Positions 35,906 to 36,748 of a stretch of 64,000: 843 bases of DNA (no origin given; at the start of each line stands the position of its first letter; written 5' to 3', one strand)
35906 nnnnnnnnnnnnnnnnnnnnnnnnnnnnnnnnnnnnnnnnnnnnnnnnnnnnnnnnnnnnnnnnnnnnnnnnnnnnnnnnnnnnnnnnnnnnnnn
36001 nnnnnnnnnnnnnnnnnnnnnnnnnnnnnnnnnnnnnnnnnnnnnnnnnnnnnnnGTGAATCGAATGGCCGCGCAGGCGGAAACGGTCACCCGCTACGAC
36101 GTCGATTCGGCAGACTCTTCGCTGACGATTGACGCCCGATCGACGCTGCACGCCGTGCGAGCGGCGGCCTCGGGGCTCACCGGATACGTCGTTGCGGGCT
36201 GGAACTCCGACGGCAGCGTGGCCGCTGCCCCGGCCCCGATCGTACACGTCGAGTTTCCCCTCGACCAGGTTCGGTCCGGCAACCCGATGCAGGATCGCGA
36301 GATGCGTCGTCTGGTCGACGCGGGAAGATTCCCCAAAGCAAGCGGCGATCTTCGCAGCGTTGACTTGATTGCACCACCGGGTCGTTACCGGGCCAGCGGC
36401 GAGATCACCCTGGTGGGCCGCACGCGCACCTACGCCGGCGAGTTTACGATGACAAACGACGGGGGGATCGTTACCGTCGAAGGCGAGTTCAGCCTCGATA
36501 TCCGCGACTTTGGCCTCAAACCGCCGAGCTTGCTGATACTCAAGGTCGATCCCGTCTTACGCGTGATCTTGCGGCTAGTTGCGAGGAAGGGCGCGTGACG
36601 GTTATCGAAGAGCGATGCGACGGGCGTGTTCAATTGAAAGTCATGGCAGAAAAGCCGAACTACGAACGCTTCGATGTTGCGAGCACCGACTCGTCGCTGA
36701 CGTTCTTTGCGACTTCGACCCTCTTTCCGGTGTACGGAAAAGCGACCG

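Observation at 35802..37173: Membrane-helix peptide plus two tandem YceI-like proteins embedded between the maturation protease and hypC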

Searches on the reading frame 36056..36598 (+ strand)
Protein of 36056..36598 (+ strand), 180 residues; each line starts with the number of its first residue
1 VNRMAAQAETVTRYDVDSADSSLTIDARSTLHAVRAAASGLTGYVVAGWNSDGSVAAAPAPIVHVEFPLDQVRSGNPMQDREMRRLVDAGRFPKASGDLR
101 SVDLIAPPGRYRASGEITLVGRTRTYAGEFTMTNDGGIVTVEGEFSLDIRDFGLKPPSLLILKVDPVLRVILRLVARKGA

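Call 6: search_protein_families(library=pfam, proteins=[window:36056-36598:+], max_evalue=1)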
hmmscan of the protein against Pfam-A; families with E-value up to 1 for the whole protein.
window:36056-36598:+ (180 aa): 2 families
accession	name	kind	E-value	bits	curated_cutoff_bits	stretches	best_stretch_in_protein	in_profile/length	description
PF04264.18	YceI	-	2.5e-12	47.9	23.7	1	14-167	1-141/150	YceI-like domain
PF09898.14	DUF2125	-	0.0054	16.7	24.2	1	8-133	131-255/319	Uncharacterized protein conserved in bacteria (DUF2125)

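Call 46: search_protein_families(library=ncbifam, proteins=[window:36056-36598:+], max_evalue=1)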
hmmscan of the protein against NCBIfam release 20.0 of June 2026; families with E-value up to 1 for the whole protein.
window:36056-36598:+ (180 aa): 2 families
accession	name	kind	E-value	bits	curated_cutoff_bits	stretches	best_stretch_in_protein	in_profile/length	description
NF007611.1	PRK10259.1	equivalog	0.016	15.7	110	1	5-52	28-75/86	DUF1471 family protein YbiJ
NF001772.0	PRK00513.1-3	equivalog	0.15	11.6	271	1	79-124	101-146/226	septum site-determining protein MinC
